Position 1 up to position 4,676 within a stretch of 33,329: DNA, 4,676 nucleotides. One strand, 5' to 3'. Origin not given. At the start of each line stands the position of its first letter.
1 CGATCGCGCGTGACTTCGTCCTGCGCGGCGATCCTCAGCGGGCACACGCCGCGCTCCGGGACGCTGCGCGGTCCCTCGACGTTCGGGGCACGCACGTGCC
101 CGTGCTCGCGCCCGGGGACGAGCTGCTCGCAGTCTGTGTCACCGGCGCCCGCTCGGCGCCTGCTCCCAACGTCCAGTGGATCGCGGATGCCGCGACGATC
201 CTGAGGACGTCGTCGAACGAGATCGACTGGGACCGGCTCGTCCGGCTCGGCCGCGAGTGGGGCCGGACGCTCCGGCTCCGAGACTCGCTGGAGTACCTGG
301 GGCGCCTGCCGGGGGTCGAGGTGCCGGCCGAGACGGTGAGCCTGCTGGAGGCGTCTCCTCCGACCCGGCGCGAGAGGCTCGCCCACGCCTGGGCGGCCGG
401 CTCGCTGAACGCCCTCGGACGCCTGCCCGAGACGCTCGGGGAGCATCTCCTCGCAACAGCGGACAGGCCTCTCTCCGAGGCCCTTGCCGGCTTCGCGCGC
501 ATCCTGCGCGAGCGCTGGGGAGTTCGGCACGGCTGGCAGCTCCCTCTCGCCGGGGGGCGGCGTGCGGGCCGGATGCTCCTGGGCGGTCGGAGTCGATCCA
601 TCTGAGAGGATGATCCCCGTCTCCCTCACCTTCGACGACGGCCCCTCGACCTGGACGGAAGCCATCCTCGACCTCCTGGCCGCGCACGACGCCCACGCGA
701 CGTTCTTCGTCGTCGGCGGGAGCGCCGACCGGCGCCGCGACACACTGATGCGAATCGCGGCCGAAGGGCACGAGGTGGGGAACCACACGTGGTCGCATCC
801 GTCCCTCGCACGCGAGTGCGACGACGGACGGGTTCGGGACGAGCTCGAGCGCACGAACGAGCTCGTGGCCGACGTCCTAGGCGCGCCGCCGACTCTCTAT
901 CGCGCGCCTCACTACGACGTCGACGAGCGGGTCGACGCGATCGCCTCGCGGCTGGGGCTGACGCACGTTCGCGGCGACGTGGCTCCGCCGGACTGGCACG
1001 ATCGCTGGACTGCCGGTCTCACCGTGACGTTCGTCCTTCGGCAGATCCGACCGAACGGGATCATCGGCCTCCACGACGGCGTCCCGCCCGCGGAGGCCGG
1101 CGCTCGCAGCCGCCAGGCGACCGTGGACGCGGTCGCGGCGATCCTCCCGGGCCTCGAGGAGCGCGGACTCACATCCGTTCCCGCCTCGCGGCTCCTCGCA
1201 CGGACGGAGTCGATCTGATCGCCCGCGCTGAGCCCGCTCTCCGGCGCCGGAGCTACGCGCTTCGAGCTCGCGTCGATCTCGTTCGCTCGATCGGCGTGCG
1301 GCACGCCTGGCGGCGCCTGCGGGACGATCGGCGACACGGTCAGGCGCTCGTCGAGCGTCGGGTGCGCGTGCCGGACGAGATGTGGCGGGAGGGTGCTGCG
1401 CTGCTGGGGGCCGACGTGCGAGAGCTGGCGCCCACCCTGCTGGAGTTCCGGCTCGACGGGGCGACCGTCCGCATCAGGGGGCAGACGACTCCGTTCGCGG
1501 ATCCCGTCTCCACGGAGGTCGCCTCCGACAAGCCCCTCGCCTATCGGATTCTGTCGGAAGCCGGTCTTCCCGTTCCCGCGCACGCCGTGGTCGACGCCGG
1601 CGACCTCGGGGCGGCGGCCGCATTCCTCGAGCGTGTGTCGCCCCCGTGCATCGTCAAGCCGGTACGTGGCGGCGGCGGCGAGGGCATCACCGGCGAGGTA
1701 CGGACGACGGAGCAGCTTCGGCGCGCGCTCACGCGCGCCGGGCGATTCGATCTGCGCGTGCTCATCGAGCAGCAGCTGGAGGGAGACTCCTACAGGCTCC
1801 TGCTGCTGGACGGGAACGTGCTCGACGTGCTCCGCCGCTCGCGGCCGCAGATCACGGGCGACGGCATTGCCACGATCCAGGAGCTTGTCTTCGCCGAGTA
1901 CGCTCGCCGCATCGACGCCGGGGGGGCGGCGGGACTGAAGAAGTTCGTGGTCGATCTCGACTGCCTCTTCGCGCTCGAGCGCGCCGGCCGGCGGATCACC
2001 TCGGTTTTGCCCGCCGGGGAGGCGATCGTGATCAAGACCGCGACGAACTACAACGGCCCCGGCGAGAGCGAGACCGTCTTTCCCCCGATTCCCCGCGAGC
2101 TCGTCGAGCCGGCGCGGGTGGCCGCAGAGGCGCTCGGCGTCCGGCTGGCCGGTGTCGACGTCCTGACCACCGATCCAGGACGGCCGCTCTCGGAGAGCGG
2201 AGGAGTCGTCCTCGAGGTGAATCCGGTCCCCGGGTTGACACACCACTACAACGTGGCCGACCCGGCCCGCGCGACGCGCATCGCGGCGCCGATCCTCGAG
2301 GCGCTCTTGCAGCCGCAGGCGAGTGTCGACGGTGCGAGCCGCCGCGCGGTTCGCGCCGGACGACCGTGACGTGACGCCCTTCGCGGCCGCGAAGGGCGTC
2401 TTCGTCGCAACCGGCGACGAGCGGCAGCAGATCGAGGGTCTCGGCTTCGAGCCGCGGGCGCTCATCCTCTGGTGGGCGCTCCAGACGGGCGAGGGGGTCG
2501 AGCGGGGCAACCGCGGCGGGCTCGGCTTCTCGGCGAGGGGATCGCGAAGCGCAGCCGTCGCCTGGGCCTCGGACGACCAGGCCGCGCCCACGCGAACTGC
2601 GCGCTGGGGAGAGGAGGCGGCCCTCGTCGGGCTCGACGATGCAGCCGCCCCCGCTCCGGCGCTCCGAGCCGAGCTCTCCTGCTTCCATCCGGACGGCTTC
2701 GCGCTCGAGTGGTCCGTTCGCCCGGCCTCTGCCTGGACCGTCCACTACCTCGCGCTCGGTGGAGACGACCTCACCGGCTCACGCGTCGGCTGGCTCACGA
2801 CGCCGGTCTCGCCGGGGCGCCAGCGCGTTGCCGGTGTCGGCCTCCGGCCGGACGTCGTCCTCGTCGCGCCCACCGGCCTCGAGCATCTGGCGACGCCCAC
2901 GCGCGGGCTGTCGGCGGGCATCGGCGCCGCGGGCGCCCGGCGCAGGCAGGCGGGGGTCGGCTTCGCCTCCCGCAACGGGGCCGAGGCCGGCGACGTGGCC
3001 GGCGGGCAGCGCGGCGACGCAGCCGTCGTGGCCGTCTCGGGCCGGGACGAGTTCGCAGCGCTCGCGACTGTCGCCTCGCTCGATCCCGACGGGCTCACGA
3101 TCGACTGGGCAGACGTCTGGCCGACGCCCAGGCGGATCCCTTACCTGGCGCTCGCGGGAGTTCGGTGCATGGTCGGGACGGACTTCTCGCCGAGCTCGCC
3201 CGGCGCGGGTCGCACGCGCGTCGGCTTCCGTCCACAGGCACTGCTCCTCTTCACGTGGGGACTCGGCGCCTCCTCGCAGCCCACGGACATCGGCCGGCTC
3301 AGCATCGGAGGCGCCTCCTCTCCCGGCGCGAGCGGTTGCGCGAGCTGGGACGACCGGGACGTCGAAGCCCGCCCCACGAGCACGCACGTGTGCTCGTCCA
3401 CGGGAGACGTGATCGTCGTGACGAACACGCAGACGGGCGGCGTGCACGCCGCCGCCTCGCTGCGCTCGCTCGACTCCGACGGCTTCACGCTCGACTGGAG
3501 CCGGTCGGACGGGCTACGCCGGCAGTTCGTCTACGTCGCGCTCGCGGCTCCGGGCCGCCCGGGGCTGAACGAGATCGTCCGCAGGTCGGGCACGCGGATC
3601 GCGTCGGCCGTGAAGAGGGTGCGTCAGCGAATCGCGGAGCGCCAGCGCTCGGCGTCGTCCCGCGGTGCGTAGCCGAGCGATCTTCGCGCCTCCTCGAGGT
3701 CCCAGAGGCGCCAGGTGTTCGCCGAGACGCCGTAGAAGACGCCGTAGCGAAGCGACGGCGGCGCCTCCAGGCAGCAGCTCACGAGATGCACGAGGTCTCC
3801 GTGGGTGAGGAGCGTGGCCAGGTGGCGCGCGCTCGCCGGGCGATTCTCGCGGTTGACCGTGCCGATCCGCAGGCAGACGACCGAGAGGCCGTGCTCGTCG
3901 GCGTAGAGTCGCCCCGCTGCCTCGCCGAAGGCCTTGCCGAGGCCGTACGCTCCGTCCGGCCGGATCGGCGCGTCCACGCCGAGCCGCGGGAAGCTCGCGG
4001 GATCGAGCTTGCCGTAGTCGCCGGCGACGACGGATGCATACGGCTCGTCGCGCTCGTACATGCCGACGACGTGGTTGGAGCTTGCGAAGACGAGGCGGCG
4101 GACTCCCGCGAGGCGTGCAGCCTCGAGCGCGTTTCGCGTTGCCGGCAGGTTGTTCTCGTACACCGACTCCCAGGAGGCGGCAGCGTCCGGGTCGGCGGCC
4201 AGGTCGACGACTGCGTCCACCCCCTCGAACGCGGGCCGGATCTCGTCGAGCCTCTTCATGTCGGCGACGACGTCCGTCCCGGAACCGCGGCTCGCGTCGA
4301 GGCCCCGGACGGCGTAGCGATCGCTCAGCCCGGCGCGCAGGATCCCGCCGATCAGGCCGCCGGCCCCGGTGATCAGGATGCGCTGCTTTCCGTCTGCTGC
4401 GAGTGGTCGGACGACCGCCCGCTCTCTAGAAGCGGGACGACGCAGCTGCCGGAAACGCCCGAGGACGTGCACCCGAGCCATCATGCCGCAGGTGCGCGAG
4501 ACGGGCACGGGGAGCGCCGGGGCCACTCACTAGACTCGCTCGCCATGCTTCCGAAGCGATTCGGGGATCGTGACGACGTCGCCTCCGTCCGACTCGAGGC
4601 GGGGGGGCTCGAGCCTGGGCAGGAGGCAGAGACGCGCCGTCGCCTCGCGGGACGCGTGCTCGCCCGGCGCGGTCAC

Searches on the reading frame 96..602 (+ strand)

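Call 30: search_protein_families(library=pfam, max_evalue=0.001, proteins=[window:96-602:+])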
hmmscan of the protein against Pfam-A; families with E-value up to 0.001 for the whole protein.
window:96-602:+ (169 aa): 1 family
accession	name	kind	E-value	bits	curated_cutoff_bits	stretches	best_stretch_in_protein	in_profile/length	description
PF14907.12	NTP_transf_5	-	1.3e-06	28.7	31.2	1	2-69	176-245/249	Uncharacterised nucleotidyltransferase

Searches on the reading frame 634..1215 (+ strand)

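Call 30: search_protein_families(library=pfam, max_evalue=0.001, proteins=[window:634-1215:+])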
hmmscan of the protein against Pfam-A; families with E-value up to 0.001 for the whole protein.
window:634-1215:+ (194 aa): 1 family
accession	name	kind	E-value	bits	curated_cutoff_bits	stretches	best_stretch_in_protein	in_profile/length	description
PF01522.26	Polysacc_deac_1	-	1e-32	113.1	23.1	1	1-111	14-123/124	Polysaccharide deacetylase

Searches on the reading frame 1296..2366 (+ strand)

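Call 30: search_protein_families(library=pfam, max_evalue=0.001, proteins=[window:1296-2366:+])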
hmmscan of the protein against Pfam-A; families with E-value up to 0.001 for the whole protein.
window:1296-2366:+ (357 aa): 5 families
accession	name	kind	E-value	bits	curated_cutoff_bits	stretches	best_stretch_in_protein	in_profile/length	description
PF07478.18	Dala_Dala_lig_C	-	6e-13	49.2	24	1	86-173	2-93/204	D-ala D-ala ligase C-terminus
PF02655.19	ATP-grasp_3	-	4e-08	33.9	23.2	1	76-172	1-80/160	ATP-grasp domain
PF14397.11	ATPgrasp_ST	-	1.3e-05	25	31.4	1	74-135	17-80/278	Sugar-transfer associated ATP-grasp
PF08443.16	RimK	-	0.00023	21.3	21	0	76-181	1-105/188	RimK-like ATP-grasp domain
PF02786.22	CPSase_L_D2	-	0.00034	20.6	19.8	1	78-162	1-90/211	Carbamoyl-phosphate synthase L chain, ATP binding domain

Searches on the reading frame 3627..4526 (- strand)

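Call 30: search_protein_families(library=pfam, max_evalue=0.001, proteins=[window:3627-4526:-])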
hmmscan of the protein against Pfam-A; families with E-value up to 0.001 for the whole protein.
window:3627-4526:- (300 aa): 6 families
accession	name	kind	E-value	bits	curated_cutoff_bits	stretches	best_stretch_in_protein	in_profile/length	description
PF01370.27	Epimerase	-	8.5e-20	71.6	20.9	1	50-225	1-173/240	NAD dependent epimerase/dehydratase family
PF01073.25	3Beta_HSD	-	5.6e-09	35.9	22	1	86-160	50-126/280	3-beta hydroxysteroid dehydrogenase/isomerase family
PF13460.12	NAD_binding_10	-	4.7e-07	30.3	27.2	1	86-153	44-101/184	NAD(P)H-binding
PF16363.11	GDP_Man_Dehyd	-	3.6e-06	27.1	27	1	88-222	59-181/332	GDP-mannose 4,6 dehydratase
PF07993.18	NAD_binding_4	-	5e-06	26.3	20.1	1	100-232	86-215/258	Male sterility protein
PF04321.23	RmlD_sub_bind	-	4.3e-05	23.2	27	1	49-249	2-176/287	RmlD substrate binding domain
